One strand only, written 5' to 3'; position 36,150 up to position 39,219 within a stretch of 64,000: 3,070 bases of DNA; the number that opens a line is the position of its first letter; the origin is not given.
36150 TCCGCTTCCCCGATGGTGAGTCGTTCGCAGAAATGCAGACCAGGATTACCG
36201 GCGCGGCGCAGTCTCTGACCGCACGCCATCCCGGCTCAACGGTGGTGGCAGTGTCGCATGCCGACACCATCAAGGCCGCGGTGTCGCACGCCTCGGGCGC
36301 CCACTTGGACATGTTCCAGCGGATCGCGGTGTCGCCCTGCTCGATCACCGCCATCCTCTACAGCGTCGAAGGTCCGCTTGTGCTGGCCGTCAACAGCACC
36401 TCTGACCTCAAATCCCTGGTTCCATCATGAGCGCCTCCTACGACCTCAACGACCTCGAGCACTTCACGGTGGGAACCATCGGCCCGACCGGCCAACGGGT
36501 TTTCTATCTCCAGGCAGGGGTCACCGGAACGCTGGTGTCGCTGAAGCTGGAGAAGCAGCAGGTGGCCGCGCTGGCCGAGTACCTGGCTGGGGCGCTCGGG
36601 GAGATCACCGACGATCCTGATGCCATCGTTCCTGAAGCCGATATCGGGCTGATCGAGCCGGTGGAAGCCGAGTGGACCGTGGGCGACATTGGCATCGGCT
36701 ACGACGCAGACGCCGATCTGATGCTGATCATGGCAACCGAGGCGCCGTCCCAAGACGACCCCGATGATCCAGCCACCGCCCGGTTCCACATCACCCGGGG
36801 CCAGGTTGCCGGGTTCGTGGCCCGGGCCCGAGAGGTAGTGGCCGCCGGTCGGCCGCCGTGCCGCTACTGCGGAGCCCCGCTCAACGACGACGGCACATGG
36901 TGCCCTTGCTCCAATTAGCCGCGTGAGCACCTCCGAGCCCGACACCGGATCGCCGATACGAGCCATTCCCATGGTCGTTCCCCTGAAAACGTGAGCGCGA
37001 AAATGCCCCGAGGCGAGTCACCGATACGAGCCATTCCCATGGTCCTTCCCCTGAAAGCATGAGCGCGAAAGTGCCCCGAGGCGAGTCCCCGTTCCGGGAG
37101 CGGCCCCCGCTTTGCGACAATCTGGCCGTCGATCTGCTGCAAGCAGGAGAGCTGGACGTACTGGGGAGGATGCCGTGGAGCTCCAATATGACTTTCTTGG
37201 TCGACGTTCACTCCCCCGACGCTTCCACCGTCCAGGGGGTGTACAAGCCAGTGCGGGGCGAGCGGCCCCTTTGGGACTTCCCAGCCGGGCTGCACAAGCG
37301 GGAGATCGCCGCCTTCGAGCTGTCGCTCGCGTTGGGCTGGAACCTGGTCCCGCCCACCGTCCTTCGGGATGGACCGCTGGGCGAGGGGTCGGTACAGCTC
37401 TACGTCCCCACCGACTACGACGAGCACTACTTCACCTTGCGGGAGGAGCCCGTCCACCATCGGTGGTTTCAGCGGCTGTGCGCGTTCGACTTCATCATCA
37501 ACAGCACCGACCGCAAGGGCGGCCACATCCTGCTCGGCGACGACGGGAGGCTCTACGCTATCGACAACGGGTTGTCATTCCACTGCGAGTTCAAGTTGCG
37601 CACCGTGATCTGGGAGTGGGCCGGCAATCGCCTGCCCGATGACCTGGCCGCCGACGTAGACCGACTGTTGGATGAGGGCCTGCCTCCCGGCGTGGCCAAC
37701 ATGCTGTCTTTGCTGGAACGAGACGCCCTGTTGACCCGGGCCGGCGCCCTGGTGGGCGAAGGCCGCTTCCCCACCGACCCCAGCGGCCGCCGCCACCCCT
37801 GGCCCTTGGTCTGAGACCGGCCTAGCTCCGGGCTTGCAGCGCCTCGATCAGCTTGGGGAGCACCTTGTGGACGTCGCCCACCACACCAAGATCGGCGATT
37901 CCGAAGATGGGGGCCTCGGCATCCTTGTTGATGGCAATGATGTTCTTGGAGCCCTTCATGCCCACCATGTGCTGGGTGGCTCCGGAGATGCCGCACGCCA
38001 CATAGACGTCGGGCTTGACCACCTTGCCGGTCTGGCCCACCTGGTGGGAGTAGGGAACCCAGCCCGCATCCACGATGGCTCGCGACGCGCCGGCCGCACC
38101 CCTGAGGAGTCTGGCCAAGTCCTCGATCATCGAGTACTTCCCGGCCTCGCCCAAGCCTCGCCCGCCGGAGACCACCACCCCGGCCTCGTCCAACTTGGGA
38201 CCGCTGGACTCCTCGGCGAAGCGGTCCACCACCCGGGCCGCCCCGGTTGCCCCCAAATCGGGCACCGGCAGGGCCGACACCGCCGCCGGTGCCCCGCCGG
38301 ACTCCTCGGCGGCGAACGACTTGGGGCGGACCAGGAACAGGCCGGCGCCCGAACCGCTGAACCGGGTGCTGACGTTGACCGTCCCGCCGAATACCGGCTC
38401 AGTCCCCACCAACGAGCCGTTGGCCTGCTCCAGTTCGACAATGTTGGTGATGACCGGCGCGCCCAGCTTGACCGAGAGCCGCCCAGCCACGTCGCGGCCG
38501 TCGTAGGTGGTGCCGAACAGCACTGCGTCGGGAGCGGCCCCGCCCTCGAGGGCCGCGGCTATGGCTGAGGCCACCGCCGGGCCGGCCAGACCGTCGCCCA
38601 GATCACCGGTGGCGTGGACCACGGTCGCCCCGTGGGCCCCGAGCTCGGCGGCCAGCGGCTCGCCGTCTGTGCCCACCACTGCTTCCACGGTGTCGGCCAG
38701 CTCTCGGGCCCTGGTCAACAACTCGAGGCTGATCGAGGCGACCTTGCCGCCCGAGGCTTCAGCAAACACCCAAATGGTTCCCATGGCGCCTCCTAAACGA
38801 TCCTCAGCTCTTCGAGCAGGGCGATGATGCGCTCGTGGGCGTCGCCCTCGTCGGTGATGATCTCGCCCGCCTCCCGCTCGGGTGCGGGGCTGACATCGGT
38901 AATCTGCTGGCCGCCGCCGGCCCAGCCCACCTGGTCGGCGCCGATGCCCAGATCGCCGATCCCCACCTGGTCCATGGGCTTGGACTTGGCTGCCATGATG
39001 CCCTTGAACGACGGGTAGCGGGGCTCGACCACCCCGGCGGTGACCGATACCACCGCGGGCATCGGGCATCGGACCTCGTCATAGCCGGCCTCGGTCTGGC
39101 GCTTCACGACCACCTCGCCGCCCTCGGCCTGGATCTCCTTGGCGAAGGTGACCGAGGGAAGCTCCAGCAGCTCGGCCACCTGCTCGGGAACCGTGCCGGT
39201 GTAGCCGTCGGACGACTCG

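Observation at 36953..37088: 68-bp tandem duplication spans the start codon of the SCO1664-family gene and creates a 23-codon uORF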

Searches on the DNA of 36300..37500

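Call 23: search_rna_families(source=window, start=36300, end=37500, threshold=evalue, max_evalue=1)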
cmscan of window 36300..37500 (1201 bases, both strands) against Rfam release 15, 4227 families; matches with E-value up to 1: 1.
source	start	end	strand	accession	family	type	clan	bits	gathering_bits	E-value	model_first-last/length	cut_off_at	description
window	36811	36860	+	RF03057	nhaA-I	Cis-reg; riboswitch;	-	19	37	0.4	1-55/55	no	nhaA-I RNA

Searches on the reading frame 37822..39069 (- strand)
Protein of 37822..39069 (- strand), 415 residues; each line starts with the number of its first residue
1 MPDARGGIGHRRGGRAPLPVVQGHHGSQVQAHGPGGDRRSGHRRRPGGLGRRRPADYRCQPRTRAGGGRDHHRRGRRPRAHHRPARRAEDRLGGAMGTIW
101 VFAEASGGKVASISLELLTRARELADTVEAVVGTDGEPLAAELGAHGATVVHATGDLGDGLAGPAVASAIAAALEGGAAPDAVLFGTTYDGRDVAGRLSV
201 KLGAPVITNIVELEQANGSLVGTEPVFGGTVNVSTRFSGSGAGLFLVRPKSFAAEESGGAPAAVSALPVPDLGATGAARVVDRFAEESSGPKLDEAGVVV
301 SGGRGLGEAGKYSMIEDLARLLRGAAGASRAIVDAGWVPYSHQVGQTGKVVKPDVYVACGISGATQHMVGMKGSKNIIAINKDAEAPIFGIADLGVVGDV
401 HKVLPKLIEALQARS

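Call 7: search_protein_families(library=ncbifam, proteins=[window:37822-39069:-])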
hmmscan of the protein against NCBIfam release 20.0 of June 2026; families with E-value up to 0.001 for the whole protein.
window:37822-39069:- (415 aa): 5 families
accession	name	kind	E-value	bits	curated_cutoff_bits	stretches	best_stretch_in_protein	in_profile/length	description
NF042970.1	AcrlCoAredClosAcrA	equivalog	3.7e-50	171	600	2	291-413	234-359/360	acryloyl-CoA reductase electron transfer subunit beta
NF038209.1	mft_etfA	equivalog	1.5e-39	136.1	240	1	130-411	28-302/303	mycofactocin-associated electron transfer flavoprotein alpha subunit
NF008884.0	PRK11916.1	equivalog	4e-38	131.5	528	1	97-411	5-310/312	electron transfer flavoprotein subunit alpha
NF002889.0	PRK03363.1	equivalog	1.5e-35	123.1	549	1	97-411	5-311/313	electron transfer flavoprotein subunit alpha/FixB family protein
NF051845.1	EtFlavAlphaProt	equivalog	9.4e-30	103.9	600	1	80-413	74-401/406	electron transfer flavoprotein subunit alpha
